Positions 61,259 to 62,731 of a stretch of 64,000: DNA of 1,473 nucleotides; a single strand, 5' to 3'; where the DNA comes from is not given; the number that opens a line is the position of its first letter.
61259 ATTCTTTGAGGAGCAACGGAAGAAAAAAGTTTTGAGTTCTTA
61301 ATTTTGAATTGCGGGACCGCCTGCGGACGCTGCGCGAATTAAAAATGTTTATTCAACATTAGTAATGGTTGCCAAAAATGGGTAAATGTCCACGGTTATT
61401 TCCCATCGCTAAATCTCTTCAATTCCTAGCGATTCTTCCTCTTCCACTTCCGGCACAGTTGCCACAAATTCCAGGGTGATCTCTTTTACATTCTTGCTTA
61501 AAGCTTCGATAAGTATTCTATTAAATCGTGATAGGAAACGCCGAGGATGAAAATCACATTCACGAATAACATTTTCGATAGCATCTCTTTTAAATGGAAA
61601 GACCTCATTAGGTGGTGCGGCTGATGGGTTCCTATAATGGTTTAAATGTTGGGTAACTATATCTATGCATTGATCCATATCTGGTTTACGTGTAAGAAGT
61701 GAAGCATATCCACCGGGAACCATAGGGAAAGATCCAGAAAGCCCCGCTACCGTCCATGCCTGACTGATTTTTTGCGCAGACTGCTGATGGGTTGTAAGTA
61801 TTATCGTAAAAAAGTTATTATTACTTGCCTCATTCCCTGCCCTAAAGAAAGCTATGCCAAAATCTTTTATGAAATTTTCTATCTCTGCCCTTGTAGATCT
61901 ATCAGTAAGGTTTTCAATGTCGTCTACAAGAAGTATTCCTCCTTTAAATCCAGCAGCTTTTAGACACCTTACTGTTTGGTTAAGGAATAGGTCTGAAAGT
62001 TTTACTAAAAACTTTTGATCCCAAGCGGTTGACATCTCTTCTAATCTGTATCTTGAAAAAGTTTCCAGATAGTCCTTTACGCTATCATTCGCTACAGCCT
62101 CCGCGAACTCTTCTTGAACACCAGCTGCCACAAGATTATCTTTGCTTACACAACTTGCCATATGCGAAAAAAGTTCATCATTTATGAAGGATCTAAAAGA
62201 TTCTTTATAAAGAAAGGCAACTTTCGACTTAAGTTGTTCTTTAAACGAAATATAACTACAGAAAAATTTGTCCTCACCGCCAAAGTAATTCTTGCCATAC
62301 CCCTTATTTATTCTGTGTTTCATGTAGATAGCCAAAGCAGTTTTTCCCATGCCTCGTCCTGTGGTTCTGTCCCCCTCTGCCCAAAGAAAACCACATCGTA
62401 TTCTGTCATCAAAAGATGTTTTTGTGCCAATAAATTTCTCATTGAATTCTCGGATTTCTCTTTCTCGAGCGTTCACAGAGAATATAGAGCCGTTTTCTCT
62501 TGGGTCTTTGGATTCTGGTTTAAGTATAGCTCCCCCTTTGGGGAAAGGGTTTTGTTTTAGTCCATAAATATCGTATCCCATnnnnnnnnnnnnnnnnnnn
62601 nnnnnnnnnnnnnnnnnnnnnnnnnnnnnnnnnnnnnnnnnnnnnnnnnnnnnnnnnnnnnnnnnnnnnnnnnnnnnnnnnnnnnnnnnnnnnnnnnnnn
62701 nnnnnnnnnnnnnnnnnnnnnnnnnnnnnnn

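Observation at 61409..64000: AT-rich operon of at least three coupled genes ending in an ExeA/Orc-like ATPase, not assignable to any named system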

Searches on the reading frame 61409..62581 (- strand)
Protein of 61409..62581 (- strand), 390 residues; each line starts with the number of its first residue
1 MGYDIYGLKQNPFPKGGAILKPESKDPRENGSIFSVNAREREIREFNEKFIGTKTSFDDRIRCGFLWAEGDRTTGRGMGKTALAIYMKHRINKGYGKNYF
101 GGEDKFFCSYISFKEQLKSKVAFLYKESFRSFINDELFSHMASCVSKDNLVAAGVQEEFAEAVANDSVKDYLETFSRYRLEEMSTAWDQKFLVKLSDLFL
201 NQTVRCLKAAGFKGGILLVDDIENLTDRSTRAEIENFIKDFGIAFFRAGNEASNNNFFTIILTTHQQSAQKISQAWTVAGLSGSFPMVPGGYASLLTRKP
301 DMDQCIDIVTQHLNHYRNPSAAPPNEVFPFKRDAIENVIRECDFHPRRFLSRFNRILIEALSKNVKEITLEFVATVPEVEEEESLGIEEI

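Call 5: search_protein_families(library=pfam, proteins=[window:61409-62581:-], max_evalue=1)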
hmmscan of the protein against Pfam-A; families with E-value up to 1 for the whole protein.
window:61409-62581:- (390 aa): 0 families

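Call 6: search_protein_families(library=padloc, proteins=[window:61409-62581:-], max_evalue=1)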
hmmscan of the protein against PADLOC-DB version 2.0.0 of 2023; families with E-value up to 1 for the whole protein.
window:61409-62581:- (390 aa): 0 families

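Call 7: search_protein_families(library=ncbifam, proteins=[window:61409-62581:-], max_evalue=1)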
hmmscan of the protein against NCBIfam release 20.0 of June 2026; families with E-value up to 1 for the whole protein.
window:61409-62581:- (390 aa): 2 families
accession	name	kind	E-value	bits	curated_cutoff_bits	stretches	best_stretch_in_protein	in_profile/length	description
NF047389.1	ATPase_Sll1717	subfamily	0.0015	17.7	75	1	76-261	38-231/454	P-loop ATPase, Sll1717 family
NF053860.1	DS41_1_antiphage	equivalog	0.015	14.3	370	1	76-185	48-146/448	anti-phage protein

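Call 8: search_protein_families(library=phrogs, proteins=[window:61409-62581:-], max_evalue=1)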
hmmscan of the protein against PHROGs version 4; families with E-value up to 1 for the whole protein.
window:61409-62581:- (390 aa): 1 family
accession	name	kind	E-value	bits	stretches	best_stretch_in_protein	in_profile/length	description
phrog_3605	-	unknown function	0.12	13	0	88-131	180-225/262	-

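Call 9: search_solved_structures(query=window:61409-62581:-, max_evalue=10)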
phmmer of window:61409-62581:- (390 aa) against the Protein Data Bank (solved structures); distinct sequences matched with E-value up to 10: 1.
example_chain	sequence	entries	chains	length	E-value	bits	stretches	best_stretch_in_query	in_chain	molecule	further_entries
5cm2_M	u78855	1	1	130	1.5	11.2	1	324-382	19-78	TRNA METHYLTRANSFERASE ACTIVATOR SUBUNIT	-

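Call 10: find_encoding_contigs(protein=window:61409-62581:-, flank=10000, max_places=10)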
Protein window:61409-62581:- (390 aa): 1 contig read that carries it; 1 place shown.
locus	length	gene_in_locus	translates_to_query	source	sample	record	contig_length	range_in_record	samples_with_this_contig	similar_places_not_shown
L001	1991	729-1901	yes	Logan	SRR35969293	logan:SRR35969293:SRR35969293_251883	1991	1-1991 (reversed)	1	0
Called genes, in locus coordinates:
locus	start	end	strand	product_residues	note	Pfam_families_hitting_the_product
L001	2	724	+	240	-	?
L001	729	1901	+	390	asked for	-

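Call 11: find_homologous_proteins(query=window:61409-62581:-)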
Query window:61409-62581:- (390 aa): 131 proteins with E <= 0.001 among 5855 candidates; the best 120 are listed.
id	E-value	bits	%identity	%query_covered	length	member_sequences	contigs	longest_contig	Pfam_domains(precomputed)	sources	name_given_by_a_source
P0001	1.9e-262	888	100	100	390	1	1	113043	-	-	-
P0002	1.9e-228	776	86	97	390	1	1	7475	-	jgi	jgi:hypothetical protein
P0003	1.3e-224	764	86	96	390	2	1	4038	-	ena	-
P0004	2.0e-223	760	85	96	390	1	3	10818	-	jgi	-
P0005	3.1e-223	759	84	96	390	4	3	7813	-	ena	-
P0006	3.2e-223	759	84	97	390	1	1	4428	-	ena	-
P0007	2.5e-222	756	85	96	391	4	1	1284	-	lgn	-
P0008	1.6e-221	753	84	97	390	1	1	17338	-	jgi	jgi:hypothetical protein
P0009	1.5e-220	750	83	100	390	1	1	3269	-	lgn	-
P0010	3.1e-219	746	83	96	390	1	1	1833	-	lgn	-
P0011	1.8e-218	743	82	97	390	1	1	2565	-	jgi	-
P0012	2.0e-218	743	82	96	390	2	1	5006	-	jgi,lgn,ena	-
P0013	3.3e-218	742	82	100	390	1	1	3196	-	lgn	-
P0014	1.5e-217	740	82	97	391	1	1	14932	-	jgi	-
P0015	1.6e-217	740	82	97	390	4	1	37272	-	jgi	jgi:hypothetical protein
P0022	3.3e-214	729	82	97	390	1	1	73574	-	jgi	jgi:hypothetical protein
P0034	1.3e-208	711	79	100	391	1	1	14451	-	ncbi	ncbi:MAG: hypothetical protein QXQ94_10270 [Candidatus Bathyarchaeia archaeon]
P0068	1.0e-177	609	69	100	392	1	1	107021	-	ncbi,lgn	-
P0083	1.6e-170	586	65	100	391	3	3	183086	-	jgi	jgi:hypothetical protein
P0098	4.9e-156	538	59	98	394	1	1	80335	-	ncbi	-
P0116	4.0e-76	275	39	98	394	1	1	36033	-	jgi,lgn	-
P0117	1.9e-57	213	32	94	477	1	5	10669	-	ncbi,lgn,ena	-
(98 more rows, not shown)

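Call 13: find_encoding_contigs(protein=P0022, flank=10000, max_places=3)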
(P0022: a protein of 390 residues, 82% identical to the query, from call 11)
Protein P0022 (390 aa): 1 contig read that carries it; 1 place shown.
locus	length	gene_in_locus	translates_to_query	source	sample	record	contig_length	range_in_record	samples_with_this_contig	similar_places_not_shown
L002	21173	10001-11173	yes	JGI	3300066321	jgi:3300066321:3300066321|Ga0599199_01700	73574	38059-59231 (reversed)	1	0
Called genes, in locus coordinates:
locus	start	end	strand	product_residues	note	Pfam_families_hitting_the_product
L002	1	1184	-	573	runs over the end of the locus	PF00999:Na_H_Exchanger, PF02254:TrkA_N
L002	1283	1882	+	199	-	PF04011:LemA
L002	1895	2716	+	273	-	PF04536:TPM_phosphatase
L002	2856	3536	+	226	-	PF00657:Lipase_GDSL (weak), PF13472:Lipase_GDSL_2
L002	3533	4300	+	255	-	-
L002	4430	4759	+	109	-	PF04519:Bactofilin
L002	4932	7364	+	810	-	PF02190:LON_substr_bdg, PF00004:AAA, PF07728:AAA_5, PF22667:Lon_lid, PF05362:Lon_C, PF13541:ChlI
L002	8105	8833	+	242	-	-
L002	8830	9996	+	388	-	-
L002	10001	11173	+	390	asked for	-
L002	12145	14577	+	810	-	PF12161:HsdM_N, PF02384:N6_Mtase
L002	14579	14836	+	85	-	-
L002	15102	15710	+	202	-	PF01420:Methylase_S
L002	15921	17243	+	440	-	PF01420:Methylase_S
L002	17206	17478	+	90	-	PF22600:MTPAP-like_central (weak), PF01909:NTP_transf_2, PF18765:Polbeta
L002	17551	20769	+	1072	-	PF04313:HSDR_N, PF04851:ResIII, PF18766:SWI2_SNF2, PF22679:T1R_D3-like, PF11867:T1RH-like_C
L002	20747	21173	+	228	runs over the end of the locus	PF01863:YgjP-like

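Call 14: find_encoding_contigs(protein=P0083, flank=10000, max_places=3)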
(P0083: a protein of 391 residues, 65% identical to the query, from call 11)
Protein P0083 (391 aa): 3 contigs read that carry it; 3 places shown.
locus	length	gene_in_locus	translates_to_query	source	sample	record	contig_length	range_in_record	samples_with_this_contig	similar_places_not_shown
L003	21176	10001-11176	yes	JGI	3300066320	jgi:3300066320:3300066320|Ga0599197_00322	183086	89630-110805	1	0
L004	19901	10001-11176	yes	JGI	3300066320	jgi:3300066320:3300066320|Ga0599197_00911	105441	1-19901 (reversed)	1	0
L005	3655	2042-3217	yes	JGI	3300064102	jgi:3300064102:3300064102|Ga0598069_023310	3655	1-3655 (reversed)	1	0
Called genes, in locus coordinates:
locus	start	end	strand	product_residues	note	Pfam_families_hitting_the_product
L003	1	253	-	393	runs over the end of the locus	PF02463:SMC_N (faint), PF11398:DUF2813 (faint), PF13175:AAA_15 (weak), PF13476:AAA_23, PF13304:AAA_21, PF13175:AAA_15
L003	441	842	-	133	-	PF14367:DUF4411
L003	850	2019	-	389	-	PF01381:HTH_3, PF12844:HTH_19 (weak), PF06114:Peptidase_M78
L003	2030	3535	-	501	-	PF02002:TFIIE_alpha (faint), PF12802:MarR_2 (faint), PF13545:HTH_Crp_2 (faint), PF13730:HTH_36 (faint), PF13412:HTH_24 (faint)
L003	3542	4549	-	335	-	PF00142:Fer4_NifH (faint), PF01656:CbiA, PF06564:CBP_BcsQ, PF09140:MipZ (faint), PF10609:ParA (faint), PF13614:AAA_31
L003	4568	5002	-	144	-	-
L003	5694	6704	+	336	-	PF21984:DnaD_N (weak), PF13730:HTH_36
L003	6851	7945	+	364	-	PF00089:Trypsin, PF13365:Trypsin_2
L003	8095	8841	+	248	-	-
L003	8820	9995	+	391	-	-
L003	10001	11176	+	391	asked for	-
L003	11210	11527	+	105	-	-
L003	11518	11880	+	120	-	PF10881:DUF2726 (weak)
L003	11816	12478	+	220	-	-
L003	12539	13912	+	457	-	PF18862:ApeA_NTD1, PF18739:HEPN_Apea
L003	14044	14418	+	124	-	-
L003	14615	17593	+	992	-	PF01555:N6_N4_Mtase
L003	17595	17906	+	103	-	PF01909:NTP_transf_2, PF18765:Polbeta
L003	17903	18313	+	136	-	PF05168:HEPN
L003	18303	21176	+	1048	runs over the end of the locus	PF00270:DEAD, PF04851:ResIII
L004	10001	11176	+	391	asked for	-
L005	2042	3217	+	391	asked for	-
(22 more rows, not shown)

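Call 15: find_encoding_contigs(protein=P0068, flank=10000, max_places=3)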
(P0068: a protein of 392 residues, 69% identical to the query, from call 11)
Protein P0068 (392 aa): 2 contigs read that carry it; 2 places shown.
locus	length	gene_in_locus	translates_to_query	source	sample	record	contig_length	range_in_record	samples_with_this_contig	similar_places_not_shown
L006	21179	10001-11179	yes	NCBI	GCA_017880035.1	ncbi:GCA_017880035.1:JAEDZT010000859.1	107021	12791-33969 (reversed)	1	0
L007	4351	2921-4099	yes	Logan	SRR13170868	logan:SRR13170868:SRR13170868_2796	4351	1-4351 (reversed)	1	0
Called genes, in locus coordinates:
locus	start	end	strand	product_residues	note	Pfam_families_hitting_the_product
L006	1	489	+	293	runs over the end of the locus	-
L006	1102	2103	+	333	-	PF00376:MerR, PF13411:MerR_1 (weak), PF10609:ParA (weak), PF01656:CbiA, PF02374:ArsA_ATPase (weak), PF06564:CBP_BcsQ, PF09140:MipZ (weak), PF13614:AAA_31, +1 more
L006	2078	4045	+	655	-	-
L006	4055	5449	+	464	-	-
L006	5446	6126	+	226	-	PF00072:Response_reg, PF00196:GerE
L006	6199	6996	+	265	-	-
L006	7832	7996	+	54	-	-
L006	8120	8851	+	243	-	-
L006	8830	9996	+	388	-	-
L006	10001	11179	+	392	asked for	-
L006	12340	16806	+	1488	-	PF25199:nSTAND_NTPase5 (faint), PF00580:UvrD-helicase (weak), PF13538:UvrD_C_2 (faint)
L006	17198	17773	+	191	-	PF07494:Reg_prop (faint), PF18962:Por_Secre_tail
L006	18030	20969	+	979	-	PF23409:Beta-prop_EML, PF23414:Beta-prop_EML_2, PF24782:WD40_MABP1-WDR62_2nd, PF24805:EIF3I, PF24807:WD40_CDC20-Fz, PF24814:WD40_Prp19, PF25172:Beta-prop_WDR3_2nd, PF25175:Beta-prop_WDR5, +21 more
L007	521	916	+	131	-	-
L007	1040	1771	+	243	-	-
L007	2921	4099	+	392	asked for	-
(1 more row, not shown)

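Call 17: search_protein_families(library=pfam, proteins=[L002:8105-8833:+, L003:8095-8841:+, L006:8120-8851:+], max_evalue=5)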
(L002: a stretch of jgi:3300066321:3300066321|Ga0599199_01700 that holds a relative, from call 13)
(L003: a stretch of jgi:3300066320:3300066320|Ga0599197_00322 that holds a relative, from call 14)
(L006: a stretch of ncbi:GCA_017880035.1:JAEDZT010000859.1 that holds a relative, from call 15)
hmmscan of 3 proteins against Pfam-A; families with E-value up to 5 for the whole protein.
L002:8105-8833:+ (242 aa): 1 family
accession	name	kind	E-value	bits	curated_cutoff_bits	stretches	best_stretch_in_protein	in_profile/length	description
PF00248.27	Aldo_ket_red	-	0.17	11.3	24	1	121-197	166-241/291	Aldo/keto reductase family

L003:8095-8841:+ (248 aa): 2 families
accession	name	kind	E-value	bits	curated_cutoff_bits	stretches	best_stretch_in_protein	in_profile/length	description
PF08378.17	NERD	-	0.0024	18.8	22.1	1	70-99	36-64/111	Nuclease-related domain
PF05430.17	Methyltransf_30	-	0.17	12.2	22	1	186-209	41-64/124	S-adenosyl-L-methionine-dependent methyltransferase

L006:8120-8851:+ (243 aa): 1 family
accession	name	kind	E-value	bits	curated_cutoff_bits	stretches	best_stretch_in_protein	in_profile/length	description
PF02212.23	GED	-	0.2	12.3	21.4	1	115-189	9-84/92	Dynamin GTPase effector domain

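Call 18: search_protein_families(library=padloc, proteins=[L002:8105-8833:+, L003:8095-8841:+, L006:8120-8851:+, L003:8820-9995:+, L003:10001-11176:+], max_evalue=5)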
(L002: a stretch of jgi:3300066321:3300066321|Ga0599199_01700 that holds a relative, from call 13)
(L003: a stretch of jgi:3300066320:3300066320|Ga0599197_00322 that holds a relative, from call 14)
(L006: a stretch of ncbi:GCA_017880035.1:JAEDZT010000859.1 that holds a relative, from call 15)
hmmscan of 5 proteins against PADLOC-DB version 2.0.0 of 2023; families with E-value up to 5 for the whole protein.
L002:8105-8833:+ (242 aa): 0 families

L003:8095-8841:+ (248 aa): 2 families
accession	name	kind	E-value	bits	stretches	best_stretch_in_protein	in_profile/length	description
PDLC01968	CARF_PDDEXK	-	0.002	15.3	1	40-90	244-293/361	-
PDLC01880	CARF4--CARF_PDDEXK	-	0.013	12.8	1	39-89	244-292/364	-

L006:8120-8851:+ (243 aa): 0 families

L003:8820-9995:+ (391 aa): 1 family
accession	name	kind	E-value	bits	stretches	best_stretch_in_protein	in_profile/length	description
PDLC04062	PD-T4-6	-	0.011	12.8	1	276-344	305-371/450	-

L003:10001-11176:+ (391 aa): 0 families

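Call 19: search_solved_structures(query=L002:8105-8833:+, max_evalue=10)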
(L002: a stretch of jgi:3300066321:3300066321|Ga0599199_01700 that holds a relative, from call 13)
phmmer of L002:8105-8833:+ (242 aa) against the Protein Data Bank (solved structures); distinct sequences matched with E-value up to 10: 4.
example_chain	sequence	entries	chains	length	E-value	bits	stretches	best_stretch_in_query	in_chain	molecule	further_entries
8hyj_E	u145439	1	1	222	0.052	16.1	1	26-170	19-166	DNA-directed RNA polymerase V subunit 5A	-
6sg9_CK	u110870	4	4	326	0.44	13.1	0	140-174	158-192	uS11m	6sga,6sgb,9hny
6hiv_CK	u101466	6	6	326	0.44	13.1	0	140-174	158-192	uS11m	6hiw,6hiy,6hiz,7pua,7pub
4f61_I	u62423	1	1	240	5.4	9.5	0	157-202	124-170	Stathmin-like domain R4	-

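Call 20: find_homologous_proteins(query=L002:8105-8833:+)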
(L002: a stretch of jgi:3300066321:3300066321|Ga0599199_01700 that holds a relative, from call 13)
Query L002:8105-8833:+ (242 aa): 131 proteins with E <= 0.001 among 792 candidates; the best 120 are listed.
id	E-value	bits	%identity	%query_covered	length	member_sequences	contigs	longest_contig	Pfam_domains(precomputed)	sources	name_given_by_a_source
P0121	1.0e-144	498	96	96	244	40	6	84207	-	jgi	jgi:hypothetical protein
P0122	8.8e-140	482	92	100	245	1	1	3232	-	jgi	-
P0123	7.4e-139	479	90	99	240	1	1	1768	-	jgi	jgi:hypothetical protein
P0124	2.3e-138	477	92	96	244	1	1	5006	-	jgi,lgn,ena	-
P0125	2.5e-135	467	88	97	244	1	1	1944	-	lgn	-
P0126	2.0e-133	461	87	100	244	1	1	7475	-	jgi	jgi:hypothetical protein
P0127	3.7e-132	457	87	95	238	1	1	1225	-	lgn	-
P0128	2.9e-131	454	84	96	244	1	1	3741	-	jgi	-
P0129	4.8e-130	450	84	99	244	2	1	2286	-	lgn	-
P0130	1.9e-128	445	83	97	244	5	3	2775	-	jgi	jgi:hypothetical protein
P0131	2.0e-128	445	83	96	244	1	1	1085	-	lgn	-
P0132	2.6e-125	434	83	100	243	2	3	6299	-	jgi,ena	-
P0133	3.8e-123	427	80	100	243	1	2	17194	-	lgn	-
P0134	1.7e-122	425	80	96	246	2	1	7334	-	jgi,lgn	jgi:hypothetical protein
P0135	2.4e-121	421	80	97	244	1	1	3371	-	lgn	-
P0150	6.6e-112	391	72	97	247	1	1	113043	-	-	-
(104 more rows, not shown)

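Call 28: search_solved_structures(query=A3, max_evalue=10, show_alignments=2)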
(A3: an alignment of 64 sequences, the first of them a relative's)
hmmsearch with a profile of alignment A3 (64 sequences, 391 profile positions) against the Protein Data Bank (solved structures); distinct sequences matched with E-value up to 10: 2.
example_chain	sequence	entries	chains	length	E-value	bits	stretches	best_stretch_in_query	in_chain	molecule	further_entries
5cm2_M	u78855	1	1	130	0.53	12.4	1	316-374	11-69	TRNA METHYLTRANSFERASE ACTIVATOR SUBUNIT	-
6emw_E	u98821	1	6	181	0.97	11.5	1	151-227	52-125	ATP-dependent Clp protease ATP-binding subunit ClpC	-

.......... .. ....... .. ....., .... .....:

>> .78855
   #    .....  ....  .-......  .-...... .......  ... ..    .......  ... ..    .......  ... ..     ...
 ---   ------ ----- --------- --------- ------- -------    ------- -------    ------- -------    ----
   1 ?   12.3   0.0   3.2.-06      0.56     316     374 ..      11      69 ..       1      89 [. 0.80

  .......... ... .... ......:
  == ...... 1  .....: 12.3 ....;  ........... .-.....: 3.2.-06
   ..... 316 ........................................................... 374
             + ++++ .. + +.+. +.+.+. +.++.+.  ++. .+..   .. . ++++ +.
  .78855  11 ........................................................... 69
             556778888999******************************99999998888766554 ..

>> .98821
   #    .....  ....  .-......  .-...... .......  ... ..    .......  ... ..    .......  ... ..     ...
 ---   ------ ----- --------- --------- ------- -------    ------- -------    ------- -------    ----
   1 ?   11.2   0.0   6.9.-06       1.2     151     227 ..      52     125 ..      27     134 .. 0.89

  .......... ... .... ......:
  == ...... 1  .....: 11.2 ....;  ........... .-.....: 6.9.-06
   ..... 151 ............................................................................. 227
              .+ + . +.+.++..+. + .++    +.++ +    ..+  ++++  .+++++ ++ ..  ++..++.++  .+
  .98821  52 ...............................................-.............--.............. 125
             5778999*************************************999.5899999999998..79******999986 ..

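Call 36: find_encoding_contigs(protein=P0098, flank=10000, max_places=2)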
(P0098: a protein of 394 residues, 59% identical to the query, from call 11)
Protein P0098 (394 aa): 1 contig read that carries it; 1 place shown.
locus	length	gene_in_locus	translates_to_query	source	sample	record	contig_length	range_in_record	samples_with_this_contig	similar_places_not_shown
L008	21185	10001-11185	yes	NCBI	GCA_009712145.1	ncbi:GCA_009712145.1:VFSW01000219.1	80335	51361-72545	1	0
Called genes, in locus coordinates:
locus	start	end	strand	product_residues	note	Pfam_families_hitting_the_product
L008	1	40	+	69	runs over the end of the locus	-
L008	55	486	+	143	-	-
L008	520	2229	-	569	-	-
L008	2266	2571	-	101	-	-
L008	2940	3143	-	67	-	-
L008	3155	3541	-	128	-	-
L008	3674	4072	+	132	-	PF26485:DUF8156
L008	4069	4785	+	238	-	-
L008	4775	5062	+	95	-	PF26485:DUF8156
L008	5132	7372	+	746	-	PF03104:DNA_pol_B_exo1 (weak), PF00136:DNA_pol_B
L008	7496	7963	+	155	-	-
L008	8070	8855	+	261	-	-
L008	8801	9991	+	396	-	-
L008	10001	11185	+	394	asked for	-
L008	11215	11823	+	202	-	-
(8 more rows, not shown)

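Call 37: find_encoding_contigs(protein=P0116, flank=10000, max_places=2)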
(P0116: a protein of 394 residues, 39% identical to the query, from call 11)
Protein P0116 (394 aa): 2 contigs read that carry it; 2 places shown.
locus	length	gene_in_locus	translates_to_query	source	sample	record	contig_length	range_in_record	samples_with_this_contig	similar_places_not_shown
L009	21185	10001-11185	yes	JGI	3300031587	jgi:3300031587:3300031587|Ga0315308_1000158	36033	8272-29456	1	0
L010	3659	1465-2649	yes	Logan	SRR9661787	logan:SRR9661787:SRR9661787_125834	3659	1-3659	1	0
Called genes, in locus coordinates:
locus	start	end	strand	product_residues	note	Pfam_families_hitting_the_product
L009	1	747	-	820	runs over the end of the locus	PF13588:HSDR_N_2, PF02384:N6_Mtase, PF01170:UPF0020, PF20473:MmeI_Mtase (weak), PF07669:Eco57I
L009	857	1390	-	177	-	-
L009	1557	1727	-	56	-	-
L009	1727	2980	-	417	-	-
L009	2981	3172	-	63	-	-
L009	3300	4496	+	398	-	-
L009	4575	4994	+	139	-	PF09956:Phage_cement_2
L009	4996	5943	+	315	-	PF25209:Phage_capsid_4 (weak)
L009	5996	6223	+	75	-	-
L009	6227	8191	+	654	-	-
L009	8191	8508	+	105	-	-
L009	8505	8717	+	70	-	-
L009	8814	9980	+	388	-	-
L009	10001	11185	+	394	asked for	-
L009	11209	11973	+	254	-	-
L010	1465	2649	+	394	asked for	-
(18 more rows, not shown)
